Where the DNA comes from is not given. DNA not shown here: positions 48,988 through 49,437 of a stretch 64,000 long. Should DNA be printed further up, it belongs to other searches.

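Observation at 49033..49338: Unannotated 49-codon membrane-protein gene inside the dcw cluster between murE and murF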

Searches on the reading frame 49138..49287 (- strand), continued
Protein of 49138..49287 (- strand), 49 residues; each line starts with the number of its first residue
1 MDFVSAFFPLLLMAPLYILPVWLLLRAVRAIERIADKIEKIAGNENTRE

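Call 29: find_encoding_contigs(protein=P0099, flank=4000, max_places=4)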
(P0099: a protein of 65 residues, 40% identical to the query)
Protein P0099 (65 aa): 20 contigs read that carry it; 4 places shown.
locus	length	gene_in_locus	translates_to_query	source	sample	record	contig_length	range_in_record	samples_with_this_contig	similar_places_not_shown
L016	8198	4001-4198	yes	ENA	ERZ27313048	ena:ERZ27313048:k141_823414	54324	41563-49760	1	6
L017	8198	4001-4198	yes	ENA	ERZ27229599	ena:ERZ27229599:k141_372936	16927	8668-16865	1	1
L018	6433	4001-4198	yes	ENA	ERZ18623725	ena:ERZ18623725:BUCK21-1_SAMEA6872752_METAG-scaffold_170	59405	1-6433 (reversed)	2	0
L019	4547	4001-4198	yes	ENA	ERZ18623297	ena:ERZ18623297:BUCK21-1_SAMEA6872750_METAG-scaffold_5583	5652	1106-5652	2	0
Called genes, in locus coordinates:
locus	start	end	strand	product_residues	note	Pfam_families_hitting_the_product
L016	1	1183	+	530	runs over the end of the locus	PF07581:Glug (faint)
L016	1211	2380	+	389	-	PF07581:Glug (weak)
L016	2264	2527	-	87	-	-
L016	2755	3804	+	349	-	PF07581:Glug (weak)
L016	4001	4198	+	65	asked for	PF26262:DUF8066 (weak)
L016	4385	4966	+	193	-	PF00383:dCMP_cyt_deam_1, PF14437:MafB19-deam (weak)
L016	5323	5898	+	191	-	PF13392:HNH_3 (weak), PF00847:AP2 (weak)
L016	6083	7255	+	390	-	PF01408:GFO_IDH_MocA, PF22725:GFO_IDH_MocA_C3, PF02894:GFO_IDH_MocA_C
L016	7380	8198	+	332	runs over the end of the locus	PF01261:AP_endonuc_2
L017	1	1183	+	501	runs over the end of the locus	PF07581:Glug (faint)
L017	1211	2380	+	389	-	PF07581:Glug (weak)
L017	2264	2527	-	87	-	-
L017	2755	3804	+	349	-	PF07581:Glug (weak)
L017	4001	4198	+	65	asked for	PF26262:DUF8066 (weak)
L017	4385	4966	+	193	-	PF00383:dCMP_cyt_deam_1, PF14437:MafB19-deam (weak)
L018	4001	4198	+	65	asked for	PF26262:DUF8066 (weak)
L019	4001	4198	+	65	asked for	PF26262:DUF8066 (weak)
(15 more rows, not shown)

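Call 30: find_encoding_contigs(protein=P0118, flank=4000, max_places=3)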
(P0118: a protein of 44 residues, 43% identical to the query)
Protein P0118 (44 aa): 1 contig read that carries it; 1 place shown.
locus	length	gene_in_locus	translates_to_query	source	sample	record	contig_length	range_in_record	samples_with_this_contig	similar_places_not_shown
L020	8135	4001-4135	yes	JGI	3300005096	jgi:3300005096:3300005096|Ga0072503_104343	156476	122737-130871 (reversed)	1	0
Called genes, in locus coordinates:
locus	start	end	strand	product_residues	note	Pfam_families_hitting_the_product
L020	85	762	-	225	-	-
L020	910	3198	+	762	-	PF01564:Spermine_synth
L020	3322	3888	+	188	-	-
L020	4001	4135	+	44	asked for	PF26262:DUF8066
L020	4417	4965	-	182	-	-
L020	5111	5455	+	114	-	-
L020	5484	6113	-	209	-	PF00702:Hydrolase, PF13419:HAD_2, PF13242:Hydrolase_like (weak)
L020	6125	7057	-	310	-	PF03308:MeaB, PF00009:GTP_EFTU (faint), PF02492:cobW (faint), PF03266:NTPase_1 (faint)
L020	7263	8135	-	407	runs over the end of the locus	PF00149:Metallophos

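Call 31: find_encoding_contigs(protein=P0075, flank=4000, max_places=3)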
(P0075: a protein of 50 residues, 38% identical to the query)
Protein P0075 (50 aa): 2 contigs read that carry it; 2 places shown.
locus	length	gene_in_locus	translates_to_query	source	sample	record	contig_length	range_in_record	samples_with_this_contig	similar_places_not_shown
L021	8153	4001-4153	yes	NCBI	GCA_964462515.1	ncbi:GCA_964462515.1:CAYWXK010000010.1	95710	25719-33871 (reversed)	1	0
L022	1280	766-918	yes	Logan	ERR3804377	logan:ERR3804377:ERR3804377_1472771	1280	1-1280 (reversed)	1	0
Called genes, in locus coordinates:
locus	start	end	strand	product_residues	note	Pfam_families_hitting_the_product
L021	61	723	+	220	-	PF02384:N6_Mtase, PF07669:Eco57I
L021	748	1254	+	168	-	-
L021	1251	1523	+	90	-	-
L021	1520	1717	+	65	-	-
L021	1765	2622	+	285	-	PF01592:NifU_N, PF04324:Fer2_BFD, PF01106:NifU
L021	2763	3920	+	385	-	PF00155:Aminotran_1_2, PF00266:Aminotran_5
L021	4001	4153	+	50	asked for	PF26262:DUF8066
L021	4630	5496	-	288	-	-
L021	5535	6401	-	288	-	-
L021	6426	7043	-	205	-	-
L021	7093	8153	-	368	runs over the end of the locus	PF00696:AA_kinase, PF01472:PUA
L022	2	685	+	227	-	?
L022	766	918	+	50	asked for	PF26262:DUF8066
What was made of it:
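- On Pfam PF26262 (DUF8066): Relatives P0118 and P0075 carry unmarked hits (E<=1e-5, calls 30, 31).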

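Call 32: find_encoding_contigs(protein=P0072, flank=4000, max_places=2)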
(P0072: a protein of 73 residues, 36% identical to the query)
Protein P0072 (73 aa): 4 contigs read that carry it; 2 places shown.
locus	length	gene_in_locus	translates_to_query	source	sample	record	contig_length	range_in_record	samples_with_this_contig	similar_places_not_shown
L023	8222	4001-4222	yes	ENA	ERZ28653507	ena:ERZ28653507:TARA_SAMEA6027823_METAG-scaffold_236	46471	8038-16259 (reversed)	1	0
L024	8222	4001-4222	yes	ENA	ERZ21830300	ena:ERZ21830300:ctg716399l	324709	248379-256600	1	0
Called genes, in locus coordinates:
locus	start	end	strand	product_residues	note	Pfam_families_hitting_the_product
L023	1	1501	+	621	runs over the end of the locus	PF03717:PBP_dimer, PF00905:Transpeptidase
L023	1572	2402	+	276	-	-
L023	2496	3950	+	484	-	PF01225:Mur_ligase, PF08245:Mur_ligase_M, PF02875:Mur_ligase_C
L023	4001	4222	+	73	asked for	PF26262:DUF8066 (faint)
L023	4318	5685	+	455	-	PF01225:Mur_ligase, PF08245:Mur_ligase_M, PF02875:Mur_ligase_C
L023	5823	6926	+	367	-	PF10555:MraY_sig1 (weak), PF00953:Glycos_transf_4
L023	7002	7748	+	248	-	PF00106:adh_short, PF08659:KR, PF13561:adh_short_C2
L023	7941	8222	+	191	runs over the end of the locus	PF22769:DCD, PF00692:dUTPase (weak)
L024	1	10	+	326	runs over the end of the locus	PF01795:Methyltransf_5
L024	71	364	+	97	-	PF04999:FtsL (weak), PF04977:DivIC (weak)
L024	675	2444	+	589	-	PF03717:PBP_dimer, PF00905:Transpeptidase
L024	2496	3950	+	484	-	PF01225:Mur_ligase, PF08245:Mur_ligase_M, PF02875:Mur_ligase_C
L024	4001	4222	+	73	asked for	PF26262:DUF8066 (faint)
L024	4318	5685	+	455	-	PF01225:Mur_ligase, PF08245:Mur_ligase_M, PF02875:Mur_ligase_C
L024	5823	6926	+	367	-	PF10555:MraY_sig1 (weak), PF00953:Glycos_transf_4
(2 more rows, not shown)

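Call 33: find_encoding_contigs(protein=P0058, flank=4000, max_places=2)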
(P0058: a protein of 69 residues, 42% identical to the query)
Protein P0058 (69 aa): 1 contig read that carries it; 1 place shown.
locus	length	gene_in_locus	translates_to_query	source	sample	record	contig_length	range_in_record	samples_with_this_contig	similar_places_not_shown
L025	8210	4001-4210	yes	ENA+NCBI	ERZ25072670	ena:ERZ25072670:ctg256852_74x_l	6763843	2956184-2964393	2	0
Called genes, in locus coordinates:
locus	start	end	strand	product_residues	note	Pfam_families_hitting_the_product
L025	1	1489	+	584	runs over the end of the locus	PF03717:PBP_dimer, PF00905:Transpeptidase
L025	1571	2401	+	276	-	-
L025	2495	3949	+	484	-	PF01225:Mur_ligase, PF08245:Mur_ligase_M, PF02875:Mur_ligase_C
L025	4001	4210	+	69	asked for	PF26262:DUF8066 (faint)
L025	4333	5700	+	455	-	PF01225:Mur_ligase (weak), PF08245:Mur_ligase_M, PF02875:Mur_ligase_C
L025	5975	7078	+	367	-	PF10555:MraY_sig1 (weak), PF00953:Glycos_transf_4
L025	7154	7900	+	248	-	PF00106:adh_short, PF08659:KR, PF13561:adh_short_C2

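Call 34: find_encoding_contigs(protein=P0025, flank=4000, max_places=2)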
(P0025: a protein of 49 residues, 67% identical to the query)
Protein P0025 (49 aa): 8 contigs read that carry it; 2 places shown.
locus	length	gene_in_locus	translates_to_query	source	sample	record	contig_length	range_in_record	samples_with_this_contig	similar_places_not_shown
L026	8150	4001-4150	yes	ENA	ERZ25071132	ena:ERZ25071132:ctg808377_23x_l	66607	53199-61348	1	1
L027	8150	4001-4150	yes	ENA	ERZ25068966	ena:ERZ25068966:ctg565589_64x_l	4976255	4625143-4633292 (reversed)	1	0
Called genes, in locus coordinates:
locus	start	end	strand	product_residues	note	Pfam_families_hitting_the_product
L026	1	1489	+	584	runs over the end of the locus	PF03717:PBP_dimer, PF00905:Transpeptidase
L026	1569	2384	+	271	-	-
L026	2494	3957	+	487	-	PF01225:Mur_ligase, PF08245:Mur_ligase_M, PF02875:Mur_ligase_C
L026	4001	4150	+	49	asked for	PF26262:DUF8066 (weak)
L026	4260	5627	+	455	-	PF01225:Mur_ligase (weak), PF08245:Mur_ligase_M, PF02875:Mur_ligase_C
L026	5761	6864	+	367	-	PF10555:MraY_sig1 (weak), PF00953:Glycos_transf_4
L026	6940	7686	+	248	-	PF00106:adh_short, PF08659:KR, PF13561:adh_short_C2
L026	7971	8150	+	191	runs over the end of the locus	PF06559:DCD_N (faint), PF22769:DCD, PF00692:dUTPase (weak)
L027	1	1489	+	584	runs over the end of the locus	PF03717:PBP_dimer, PF00905:Transpeptidase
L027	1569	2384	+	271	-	-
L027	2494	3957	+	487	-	PF01225:Mur_ligase, PF08245:Mur_ligase_M, PF02875:Mur_ligase_C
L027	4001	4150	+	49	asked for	PF26262:DUF8066 (weak)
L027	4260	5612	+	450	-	PF01225:Mur_ligase (weak), PF08245:Mur_ligase_M, PF02875:Mur_ligase_C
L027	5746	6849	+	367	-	PF10555:MraY_sig1 (weak), PF00953:Glycos_transf_4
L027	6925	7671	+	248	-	PF00106:adh_short, PF08659:KR, PF13561:adh_short_C2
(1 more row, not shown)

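Call 35: find_encoding_contigs(protein=P0050, flank=5000, max_places=2)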
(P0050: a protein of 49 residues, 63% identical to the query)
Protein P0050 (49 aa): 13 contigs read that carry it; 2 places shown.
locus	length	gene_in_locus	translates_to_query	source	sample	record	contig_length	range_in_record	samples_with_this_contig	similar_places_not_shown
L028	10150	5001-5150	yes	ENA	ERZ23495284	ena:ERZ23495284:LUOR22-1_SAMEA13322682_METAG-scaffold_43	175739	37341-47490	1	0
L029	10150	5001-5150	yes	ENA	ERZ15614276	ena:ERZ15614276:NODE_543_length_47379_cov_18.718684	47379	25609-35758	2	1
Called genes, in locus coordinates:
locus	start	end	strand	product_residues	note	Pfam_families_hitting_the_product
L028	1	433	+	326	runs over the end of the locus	PF01795:Methyltransf_5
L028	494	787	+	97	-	PF04999:FtsL (weak), PF04977:DivIC (weak)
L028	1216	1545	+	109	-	PF07282:Cas12f1-like_TNB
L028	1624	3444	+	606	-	PF03717:PBP_dimer, PF00905:Transpeptidase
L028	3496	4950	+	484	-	PF01225:Mur_ligase, PF08245:Mur_ligase_M, PF02875:Mur_ligase_C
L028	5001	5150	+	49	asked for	PF26262:DUF8066 (weak)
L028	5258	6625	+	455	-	PF08245:Mur_ligase_M, PF02875:Mur_ligase_C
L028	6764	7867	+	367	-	PF10555:MraY_sig1 (weak), PF00953:Glycos_transf_4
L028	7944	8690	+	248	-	PF00106:adh_short, PF08659:KR, PF13561:adh_short_C2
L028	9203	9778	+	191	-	PF06559:DCD_N (weak), PF22769:DCD, PF00692:dUTPase (weak)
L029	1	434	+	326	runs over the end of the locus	PF01795:Methyltransf_5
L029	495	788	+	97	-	PF04999:FtsL (weak), PF04977:DivIC (weak)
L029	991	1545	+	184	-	PF01385:OrfB_IS605, PF07282:Cas12f1-like_TNB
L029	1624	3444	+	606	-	PF03717:PBP_dimer, PF00905:Transpeptidase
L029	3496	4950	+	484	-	PF01225:Mur_ligase, PF08245:Mur_ligase_M, PF02875:Mur_ligase_C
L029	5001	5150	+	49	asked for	PF26262:DUF8066 (weak)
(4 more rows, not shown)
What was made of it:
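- This same operon tolerates other insertions in relatives: a 271-276-aa ORF between ftsI and murE, and a TnpB fragment between ftsL and ftsI (calls 32-35).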

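Call 36: find_encoding_contigs(protein=P0046, flank=4000, max_places=2)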
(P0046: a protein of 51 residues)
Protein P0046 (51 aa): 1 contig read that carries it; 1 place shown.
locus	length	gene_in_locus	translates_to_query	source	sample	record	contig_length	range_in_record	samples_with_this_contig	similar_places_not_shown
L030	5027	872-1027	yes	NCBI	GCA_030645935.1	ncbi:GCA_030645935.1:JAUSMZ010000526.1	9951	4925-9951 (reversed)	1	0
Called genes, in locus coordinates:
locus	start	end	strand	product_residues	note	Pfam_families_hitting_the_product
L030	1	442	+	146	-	PF00154:RecA_N, PF21096:RecA_C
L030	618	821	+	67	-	-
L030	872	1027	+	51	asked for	PF26262:DUF8066 (weak)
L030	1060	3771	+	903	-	PF01411:tRNA-synt_2c, PF07973:tRNA_SAD, PF02272:DHHA1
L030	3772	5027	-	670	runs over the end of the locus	-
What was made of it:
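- On Regulatory leader peptide / upstream ORF: It has homologues in unrelated contexts (calls 29-31, 36).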

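Call 43: search_solved_structures(query=A4, max_evalue=10, show_alignments=2)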
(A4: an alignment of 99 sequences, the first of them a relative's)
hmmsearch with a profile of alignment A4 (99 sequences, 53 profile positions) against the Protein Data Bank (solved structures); distinct sequences matched with E-value up to 10: 6.
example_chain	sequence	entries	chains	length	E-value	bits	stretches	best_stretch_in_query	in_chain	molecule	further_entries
9s8c_A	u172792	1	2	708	1.3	11.9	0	10-28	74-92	Sodium/hydrogen exchanger 6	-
9s8g_A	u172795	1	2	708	1.3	11.9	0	10-28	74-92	Sodium/hydrogen exchanger 6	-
9s8d_B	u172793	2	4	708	1.3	11.9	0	10-28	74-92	Sodium/hydrogen exchanger 6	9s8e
5vte_A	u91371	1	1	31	1.5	11.7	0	36-48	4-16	de novo peptide 1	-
6q5q_A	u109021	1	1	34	1.5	11.6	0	36-48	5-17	CC-Hex-KgEb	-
9s0r_A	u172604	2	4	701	1.6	11.5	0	10-28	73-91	Sodium/hydrogen exchanger 6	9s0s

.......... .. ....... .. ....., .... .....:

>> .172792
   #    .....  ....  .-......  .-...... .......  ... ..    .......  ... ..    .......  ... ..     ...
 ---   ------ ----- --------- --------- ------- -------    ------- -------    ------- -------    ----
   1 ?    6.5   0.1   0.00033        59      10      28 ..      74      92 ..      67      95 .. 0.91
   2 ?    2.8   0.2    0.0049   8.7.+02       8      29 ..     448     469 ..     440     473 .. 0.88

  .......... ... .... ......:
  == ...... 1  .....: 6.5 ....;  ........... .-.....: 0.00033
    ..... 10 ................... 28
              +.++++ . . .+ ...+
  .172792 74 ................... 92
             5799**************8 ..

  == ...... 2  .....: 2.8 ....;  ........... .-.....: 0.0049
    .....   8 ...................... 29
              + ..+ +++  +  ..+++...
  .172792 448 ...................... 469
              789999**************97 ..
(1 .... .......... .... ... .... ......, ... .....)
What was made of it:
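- Tried and rejected: A PDB profile search found nothing below E about 1, only designed coiled-coil peptides and a transporter transmembrane helix (call 43).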

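Call 44: search_protein_families(library=pfam, alignment_id=A4, max_evalue=1)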
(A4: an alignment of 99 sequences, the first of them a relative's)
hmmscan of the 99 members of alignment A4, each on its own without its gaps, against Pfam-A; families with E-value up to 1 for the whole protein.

A. member 1, P0001 (49 aa): 1 family
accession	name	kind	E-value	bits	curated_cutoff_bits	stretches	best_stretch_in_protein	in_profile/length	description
PF01895.24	PhoU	-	0.012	16.4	23.5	1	24-42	68-86/89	PhoU domain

B. families by the number of members that match (of 99 scanned): 74 families (the first 25 are shown)
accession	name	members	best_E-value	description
PF07219.19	HemY_N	24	0.0059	HemY protein N-terminus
PF04277.18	OAD_gamma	13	4.9e-05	Oxaloacetate decarboxylase, gamma chain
PF01895.24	PhoU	13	0.005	PhoU domain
PF13198.11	DUF4014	6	0.005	Protein of unknown function (DUF4014)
PF01618.21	MotA_ExbB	5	0.0025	MotA/TolQ/ExbB proton channel family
PF20077.4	CcmD_alt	5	0.12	CcmD family protein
PF13268.11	DUF4059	3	0.0065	Protein of unknown function (DUF4059)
PF05545.16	FixQ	3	0.072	Cbb3-type cytochrome oxidase component FixQ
PF10031.14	DUF2273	3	0.086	Small integral membrane protein (DUF2273)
PF20153.4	DUF6535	3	0.13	Family of unknown function (DUF6535)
PF16118.10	DUF4834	3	0.15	Domain of unknown function (DUF4834)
PF02699.20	YajC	2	0.0022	Preprotein translocase subunit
PF10003.15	DUF2244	2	0.019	Integral membrane protein (DUF2244)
PF13400.11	Tad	2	0.019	Putative Flp pilus-assembly TadE/G-like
PF12166.14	Piezo_cap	2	0.041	Piezo non-specific cation channel, cap domain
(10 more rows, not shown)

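Call 45: find_related_loci(query=A4, collection=metagenome_contigs, flank=4000)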
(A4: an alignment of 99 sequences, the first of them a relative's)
Query A4 (49 aa) in metagenome_contigs; peptide patterns used: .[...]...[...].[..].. (x = any residue, [..] = any of these).
270 stretches matched a pattern; 16 encode a relative of the query (tblastn E <= 1e-3); 16 distinct loci.
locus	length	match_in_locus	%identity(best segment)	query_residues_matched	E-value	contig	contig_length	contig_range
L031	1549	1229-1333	49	4-38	9e-7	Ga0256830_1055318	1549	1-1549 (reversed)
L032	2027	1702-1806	49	4-38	9e-7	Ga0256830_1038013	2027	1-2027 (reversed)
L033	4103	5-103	52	6-38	9e-7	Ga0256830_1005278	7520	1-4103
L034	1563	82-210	49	1-40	7e-7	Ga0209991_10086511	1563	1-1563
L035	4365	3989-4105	49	7-42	5e-6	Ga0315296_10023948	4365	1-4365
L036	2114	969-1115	43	4-46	9e-6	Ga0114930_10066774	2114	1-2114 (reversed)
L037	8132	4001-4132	39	1-49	9e-6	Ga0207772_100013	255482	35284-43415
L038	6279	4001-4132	39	1-49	9e-6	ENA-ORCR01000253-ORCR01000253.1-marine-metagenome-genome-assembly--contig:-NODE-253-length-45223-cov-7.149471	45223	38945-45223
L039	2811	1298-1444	46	5-44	2e-5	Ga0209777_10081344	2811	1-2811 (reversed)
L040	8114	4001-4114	39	2-39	2e-5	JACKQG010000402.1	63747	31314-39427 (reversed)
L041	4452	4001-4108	43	4-40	3e-5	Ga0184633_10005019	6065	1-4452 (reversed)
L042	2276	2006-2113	43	4-40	2e-5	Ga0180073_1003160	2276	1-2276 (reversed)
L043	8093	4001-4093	48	10-40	3e-5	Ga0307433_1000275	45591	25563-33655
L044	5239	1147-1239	48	10-40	3e-5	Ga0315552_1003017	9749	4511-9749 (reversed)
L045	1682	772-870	45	6-38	4e-5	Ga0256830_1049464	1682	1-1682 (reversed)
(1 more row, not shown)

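Call 46: find_related_loci(query=A4, collection=viral_contigs, flank=4000)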
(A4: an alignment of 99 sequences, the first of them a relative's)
Query A4 (49 aa) in viral_contigs; peptide patterns used: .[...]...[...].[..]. (x = any residue, [..] = any of these).
28 stretches matched a pattern, but none encodes a relative of the query by tblastn (E <= 1e-3).
